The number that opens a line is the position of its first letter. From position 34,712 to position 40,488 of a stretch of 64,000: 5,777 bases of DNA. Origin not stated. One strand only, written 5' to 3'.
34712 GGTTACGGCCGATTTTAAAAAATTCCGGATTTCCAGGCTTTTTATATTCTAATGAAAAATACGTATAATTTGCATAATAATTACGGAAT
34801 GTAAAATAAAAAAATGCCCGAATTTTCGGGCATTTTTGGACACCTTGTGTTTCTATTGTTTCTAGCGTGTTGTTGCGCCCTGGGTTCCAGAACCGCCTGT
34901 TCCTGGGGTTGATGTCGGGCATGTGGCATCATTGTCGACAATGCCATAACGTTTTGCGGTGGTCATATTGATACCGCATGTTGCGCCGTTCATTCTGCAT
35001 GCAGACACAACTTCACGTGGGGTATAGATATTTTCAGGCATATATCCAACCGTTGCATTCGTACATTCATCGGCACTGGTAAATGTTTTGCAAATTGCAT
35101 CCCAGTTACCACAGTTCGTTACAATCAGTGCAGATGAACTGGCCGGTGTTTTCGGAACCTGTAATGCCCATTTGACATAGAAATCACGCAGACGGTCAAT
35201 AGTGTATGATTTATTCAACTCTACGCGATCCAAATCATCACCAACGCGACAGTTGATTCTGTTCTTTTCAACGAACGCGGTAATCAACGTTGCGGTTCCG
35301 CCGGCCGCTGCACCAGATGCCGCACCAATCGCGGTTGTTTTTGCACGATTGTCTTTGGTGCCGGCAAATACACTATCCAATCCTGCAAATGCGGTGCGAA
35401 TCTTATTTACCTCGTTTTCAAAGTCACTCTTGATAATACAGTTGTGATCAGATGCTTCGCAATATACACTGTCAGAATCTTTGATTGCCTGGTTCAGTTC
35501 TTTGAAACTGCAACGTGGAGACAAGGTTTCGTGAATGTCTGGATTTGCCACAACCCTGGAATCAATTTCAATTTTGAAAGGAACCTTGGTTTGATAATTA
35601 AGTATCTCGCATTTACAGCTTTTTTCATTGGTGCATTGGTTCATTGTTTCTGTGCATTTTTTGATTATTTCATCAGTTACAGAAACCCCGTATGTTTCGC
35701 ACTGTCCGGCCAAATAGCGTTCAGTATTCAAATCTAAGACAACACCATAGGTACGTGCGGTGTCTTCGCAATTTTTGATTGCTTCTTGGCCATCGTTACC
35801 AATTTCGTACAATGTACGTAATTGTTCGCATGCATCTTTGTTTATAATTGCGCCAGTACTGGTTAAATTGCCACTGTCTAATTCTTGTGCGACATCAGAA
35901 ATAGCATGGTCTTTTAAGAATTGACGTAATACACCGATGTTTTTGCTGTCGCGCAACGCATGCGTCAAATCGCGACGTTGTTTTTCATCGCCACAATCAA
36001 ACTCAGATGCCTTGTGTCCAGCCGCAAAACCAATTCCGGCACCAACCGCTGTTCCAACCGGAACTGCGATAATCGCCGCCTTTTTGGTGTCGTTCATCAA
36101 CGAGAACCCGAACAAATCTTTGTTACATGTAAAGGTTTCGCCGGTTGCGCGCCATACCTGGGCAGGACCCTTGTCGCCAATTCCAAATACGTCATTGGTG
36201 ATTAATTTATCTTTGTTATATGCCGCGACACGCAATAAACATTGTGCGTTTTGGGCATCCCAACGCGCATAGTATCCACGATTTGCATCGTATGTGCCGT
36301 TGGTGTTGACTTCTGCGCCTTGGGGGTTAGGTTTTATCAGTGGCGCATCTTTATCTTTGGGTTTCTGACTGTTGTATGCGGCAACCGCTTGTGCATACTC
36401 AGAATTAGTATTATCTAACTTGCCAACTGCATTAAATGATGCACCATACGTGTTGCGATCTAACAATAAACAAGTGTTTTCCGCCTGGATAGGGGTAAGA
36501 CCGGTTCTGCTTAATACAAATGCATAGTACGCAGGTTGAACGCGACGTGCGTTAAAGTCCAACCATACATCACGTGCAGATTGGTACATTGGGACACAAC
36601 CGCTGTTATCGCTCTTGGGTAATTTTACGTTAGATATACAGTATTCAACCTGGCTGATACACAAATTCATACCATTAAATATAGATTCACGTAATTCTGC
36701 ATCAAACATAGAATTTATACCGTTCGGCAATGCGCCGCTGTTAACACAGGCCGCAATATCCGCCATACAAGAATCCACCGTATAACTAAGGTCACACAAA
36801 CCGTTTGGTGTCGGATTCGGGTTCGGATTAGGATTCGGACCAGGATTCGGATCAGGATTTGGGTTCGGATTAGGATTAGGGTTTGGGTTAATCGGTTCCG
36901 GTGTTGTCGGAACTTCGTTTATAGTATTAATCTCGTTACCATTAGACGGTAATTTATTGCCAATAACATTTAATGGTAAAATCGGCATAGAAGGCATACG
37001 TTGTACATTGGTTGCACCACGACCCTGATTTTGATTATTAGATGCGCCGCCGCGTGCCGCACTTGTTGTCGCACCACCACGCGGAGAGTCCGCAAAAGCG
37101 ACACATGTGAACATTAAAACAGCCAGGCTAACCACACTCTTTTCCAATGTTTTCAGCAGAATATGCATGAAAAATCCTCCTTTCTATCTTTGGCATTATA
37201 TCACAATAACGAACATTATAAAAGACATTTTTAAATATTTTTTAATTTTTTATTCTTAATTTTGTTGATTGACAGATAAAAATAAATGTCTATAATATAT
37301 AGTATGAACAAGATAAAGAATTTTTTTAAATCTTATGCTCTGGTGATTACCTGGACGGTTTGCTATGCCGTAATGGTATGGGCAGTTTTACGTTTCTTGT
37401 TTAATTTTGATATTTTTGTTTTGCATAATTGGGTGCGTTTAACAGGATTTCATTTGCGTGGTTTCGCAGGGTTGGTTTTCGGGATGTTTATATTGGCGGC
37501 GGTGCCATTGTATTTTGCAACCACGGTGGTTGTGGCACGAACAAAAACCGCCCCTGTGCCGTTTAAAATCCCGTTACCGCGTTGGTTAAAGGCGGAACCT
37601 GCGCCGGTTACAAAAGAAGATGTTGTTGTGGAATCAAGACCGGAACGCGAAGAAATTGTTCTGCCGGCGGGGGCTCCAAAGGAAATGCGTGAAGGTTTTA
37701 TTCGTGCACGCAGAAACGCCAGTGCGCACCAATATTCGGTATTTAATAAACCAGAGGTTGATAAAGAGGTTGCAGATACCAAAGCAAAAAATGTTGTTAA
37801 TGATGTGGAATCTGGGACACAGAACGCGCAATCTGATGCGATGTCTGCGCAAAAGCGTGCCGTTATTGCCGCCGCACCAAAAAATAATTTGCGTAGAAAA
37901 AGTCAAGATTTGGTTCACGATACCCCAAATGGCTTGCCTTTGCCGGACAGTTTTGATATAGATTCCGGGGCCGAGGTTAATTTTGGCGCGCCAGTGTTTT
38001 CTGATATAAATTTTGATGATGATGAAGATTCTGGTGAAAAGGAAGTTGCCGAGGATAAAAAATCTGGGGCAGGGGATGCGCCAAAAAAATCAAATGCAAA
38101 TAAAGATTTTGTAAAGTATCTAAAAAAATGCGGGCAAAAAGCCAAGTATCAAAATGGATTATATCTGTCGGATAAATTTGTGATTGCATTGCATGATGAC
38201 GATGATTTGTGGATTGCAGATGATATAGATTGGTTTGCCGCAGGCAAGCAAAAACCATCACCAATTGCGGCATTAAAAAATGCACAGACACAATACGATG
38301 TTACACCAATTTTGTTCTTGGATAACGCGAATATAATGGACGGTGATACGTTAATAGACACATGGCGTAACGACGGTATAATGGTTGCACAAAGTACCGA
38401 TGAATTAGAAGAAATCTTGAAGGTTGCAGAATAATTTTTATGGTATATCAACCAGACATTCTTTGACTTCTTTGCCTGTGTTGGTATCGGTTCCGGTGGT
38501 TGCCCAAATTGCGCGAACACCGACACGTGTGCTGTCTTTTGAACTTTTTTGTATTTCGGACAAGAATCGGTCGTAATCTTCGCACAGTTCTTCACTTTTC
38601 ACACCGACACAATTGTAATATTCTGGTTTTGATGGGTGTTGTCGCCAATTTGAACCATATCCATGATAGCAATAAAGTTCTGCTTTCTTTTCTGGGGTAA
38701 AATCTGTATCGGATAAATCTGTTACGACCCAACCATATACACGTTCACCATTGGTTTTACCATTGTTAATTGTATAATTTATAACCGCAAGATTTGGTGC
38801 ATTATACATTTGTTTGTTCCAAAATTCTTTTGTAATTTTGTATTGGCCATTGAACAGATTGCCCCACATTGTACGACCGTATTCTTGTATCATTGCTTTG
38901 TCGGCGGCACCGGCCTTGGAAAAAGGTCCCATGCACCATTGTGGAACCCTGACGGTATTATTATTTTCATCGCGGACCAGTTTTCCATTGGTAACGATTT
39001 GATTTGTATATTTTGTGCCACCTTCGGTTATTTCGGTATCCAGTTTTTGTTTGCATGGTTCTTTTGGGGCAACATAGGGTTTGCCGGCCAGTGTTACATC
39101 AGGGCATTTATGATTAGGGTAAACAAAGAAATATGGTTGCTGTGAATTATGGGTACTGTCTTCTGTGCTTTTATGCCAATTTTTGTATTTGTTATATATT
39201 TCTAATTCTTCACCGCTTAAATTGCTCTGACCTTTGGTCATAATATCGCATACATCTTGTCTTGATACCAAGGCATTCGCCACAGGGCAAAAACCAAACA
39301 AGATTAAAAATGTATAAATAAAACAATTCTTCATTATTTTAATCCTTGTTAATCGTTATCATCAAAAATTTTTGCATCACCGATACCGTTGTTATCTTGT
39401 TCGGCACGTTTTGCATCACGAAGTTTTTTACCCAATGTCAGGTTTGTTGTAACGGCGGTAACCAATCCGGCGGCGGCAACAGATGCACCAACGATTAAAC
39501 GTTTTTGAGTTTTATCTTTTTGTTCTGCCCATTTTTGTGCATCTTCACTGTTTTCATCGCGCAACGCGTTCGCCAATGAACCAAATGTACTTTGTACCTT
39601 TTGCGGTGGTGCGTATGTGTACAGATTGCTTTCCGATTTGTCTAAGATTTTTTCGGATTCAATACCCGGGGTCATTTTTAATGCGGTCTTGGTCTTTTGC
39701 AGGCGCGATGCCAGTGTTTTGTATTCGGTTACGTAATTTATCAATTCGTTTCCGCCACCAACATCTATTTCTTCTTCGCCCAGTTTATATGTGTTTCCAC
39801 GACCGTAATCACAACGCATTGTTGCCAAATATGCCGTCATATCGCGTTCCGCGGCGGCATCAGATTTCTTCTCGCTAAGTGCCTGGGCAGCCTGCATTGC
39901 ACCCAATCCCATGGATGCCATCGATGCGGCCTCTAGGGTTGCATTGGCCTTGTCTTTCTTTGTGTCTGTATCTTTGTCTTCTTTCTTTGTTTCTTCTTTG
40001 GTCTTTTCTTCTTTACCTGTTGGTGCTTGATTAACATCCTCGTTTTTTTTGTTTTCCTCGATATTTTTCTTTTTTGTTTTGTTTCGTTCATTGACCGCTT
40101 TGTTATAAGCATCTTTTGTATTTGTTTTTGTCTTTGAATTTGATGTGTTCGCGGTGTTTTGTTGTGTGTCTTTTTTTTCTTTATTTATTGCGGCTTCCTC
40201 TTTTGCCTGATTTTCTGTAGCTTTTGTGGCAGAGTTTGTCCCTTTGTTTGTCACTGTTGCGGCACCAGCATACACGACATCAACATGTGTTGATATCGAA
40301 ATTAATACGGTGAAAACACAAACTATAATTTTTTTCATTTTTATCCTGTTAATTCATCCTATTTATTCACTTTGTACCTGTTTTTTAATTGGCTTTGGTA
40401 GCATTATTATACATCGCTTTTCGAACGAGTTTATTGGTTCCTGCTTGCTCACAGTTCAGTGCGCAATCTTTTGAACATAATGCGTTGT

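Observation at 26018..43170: Multigene family of large secreted proteins built on a repeated cysteine motif C-x6-C-(M/L/I)-x3-4-C(G)-x2-(F/Y/M)-x2-C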

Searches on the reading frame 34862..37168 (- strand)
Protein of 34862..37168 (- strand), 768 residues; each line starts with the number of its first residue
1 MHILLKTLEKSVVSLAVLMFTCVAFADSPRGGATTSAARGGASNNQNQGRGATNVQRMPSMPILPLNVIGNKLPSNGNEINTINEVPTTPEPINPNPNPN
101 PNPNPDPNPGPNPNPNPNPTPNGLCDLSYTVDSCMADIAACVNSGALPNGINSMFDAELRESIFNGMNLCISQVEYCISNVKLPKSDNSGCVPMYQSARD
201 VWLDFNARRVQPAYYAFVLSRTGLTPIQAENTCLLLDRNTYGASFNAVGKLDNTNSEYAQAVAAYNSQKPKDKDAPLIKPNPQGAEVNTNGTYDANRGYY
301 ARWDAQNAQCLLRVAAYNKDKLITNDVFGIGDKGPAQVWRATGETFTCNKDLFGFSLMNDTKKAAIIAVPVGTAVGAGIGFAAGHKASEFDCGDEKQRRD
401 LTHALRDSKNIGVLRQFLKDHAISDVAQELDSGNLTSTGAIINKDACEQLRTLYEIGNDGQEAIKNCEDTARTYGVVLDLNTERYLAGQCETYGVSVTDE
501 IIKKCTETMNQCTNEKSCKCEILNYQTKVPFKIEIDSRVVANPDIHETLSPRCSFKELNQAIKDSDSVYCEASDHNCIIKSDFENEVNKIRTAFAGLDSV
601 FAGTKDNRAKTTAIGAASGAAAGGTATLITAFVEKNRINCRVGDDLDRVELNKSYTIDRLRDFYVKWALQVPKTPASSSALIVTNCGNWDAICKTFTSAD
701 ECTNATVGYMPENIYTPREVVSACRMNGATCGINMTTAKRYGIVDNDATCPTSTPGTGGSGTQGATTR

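Call 4: search_protein_families(library=pfam, proteins=[window:34862-37168:-], max_evalue=0.1)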
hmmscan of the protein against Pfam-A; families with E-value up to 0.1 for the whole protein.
window:34862-37168:- (768 aa): 2 families
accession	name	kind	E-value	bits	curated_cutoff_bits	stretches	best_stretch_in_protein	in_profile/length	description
PF05887.16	Trypan_PARP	-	0.0087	16.5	100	1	11-122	5-112/134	Procyclic acidic repetitive protein (PARP)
PF11123.14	DNA_Packaging_2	-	0.094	13.3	27.5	0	406-425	27-46/79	DNA packaging protein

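Call 24: search_protein_families(library=ncbifam, proteins=[window:34862-37168:-], max_evalue=0.1)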
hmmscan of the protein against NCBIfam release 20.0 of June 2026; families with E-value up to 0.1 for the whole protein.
window:34862-37168:- (768 aa): 5 families
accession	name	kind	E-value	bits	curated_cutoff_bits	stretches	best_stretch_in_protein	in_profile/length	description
NF033845.1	MSCRAMM_ClfB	exception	0.00054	18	999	1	84-133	542-592/871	MSCRAMM family adhesin clumping factor ClfB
NF007804.1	PRK10510.1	equivalog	0.0045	16.4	307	0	600-627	51-78/219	OmpA family lipoprotein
NF037973.1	metallo_SslE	exception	0.0069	13.8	3000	1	88-124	58-93/1519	lipoprotein metalloprotease SslE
NF053611.1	YiaD_Gzip_OmpA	equivalog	0.0089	15.7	175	0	599-625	40-66/206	YiaD family glycine zipper/OmpA-like lipoprotein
NF041250.1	VI_TagQ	equivalog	0.02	14.2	300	1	596-649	73-120/301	type VI secretion system-associated lipoprotein TagQ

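Call 57: search_solved_structures(query=A4, max_evalue=1)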
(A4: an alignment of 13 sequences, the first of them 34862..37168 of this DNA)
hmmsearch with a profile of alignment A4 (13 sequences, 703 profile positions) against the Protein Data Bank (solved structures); distinct sequences matched with E-value up to 1: 2.
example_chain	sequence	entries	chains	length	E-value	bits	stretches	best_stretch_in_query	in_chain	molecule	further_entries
7s0r_A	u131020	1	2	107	0.49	12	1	378-444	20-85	C protein beta antigen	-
4i1q_A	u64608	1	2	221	0.54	11.8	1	396-553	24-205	Bridging integrator 2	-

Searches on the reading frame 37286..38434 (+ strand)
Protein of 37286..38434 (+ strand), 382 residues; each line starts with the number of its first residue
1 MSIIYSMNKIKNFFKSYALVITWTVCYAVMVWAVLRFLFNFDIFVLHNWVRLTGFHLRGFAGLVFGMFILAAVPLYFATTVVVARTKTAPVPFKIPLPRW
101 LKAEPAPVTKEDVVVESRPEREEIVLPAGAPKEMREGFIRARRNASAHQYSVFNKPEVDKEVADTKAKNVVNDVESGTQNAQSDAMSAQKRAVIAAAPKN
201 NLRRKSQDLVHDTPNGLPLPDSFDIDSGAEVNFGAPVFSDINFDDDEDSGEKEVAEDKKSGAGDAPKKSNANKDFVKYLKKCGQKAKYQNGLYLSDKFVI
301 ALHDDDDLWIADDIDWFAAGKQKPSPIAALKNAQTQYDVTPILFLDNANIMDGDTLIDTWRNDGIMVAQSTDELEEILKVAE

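Call 4: search_protein_families(library=pfam, proteins=[window:37286-38434:+], max_evalue=0.1)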
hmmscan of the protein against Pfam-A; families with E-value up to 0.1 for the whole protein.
window:37286-38434:+ (382 aa): 0 families

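Call 24: search_protein_families(library=ncbifam, proteins=[window:37286-38434:+], max_evalue=0.1)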
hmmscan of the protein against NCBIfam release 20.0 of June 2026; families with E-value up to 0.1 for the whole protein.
window:37286-38434:+ (382 aa): 1 family
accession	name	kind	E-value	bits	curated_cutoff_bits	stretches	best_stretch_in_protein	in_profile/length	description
NF006118.0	PRK08264.1-4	subfamily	0.045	13.2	279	1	156-201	189-234/244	SDR family oxidoreductase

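Call 58: search_solved_structures(query=A5, max_evalue=1)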
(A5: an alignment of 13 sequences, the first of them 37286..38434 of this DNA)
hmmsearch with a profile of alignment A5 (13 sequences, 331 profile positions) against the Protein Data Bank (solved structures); distinct sequences matched with E-value up to 1: 0.
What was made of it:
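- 37286..38434 (+): G: 382-aa membrane protein with two N-terminal hydrophobic helices, almost Cys-free. It is the conserved divergent partner of F. No family or PDB hit (calls 4, 24, 58).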

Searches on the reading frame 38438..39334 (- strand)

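Call 4: search_protein_families(library=pfam, proteins=[window:38438-39334:-], max_evalue=0.1)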
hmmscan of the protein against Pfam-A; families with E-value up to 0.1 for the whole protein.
window:38438-39334:- (298 aa): 2 families
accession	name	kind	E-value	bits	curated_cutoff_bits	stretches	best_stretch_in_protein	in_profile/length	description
PF24893.1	DUF7743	-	0.012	15.7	27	1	156-198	52-94/120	Domain of unknown function (DUF7743)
PF18290.7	Nudix_hydro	-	0.02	15.4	26.5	1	236-277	4-45/80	Nudix hydrolase domain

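Call 24: search_protein_families(library=ncbifam, proteins=[window:38438-39334:-], max_evalue=0.1)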
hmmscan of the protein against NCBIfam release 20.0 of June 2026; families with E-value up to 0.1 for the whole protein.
window:38438-39334:- (298 aa): 0 families

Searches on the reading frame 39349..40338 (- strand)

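Call 4: search_protein_families(library=pfam, proteins=[window:39349-40338:-], max_evalue=0.1)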
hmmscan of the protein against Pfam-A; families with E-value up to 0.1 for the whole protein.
window:39349-40338:- (329 aa): 0 families

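Call 24: search_protein_families(library=ncbifam, proteins=[window:39349-40338:-], max_evalue=0.1)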
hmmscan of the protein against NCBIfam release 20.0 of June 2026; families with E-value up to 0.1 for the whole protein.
window:39349-40338:- (329 aa): 1 family
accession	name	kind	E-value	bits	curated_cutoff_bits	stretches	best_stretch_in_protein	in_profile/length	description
NF040553.1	SGO_0316_fam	subfamily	0.0067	14.1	1400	1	2-163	12-176/1486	SGO_0316/SGO_0317 family LPXTG-anchored serine peptidase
